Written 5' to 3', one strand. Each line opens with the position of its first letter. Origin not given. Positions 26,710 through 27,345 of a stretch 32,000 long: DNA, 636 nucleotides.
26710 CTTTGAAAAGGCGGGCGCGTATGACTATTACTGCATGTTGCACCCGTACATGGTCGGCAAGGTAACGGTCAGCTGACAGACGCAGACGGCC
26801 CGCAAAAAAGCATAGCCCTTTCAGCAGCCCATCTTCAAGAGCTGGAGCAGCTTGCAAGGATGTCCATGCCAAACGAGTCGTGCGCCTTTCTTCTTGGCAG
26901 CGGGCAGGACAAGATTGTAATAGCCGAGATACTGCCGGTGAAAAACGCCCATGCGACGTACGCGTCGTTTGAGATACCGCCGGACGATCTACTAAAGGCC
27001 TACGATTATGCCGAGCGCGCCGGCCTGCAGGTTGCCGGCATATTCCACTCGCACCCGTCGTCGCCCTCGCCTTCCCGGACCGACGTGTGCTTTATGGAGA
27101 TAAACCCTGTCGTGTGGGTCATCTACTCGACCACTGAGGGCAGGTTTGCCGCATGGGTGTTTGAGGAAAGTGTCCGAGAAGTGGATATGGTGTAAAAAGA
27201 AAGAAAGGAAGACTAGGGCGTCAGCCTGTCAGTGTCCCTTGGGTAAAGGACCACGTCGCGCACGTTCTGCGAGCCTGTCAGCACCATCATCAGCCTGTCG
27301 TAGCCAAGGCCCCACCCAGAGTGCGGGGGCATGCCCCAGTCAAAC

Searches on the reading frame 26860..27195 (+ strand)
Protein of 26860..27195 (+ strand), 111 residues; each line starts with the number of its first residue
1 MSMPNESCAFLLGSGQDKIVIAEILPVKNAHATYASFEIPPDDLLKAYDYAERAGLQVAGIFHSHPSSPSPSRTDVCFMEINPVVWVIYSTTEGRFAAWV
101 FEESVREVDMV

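Call 91: search_protein_families(library=pfam, proteins=[window:26860-27195:+], max_evalue=0.001)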
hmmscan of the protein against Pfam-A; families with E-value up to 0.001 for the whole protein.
window:26860-27195:+ (111 aa): 1 family
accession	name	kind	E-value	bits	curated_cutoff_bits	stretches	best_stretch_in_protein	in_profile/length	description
PF14464.11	Prok-JAB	-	4.5e-16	59.2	25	1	3-99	16-111/114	Prokaryotic homologs of the JAB domain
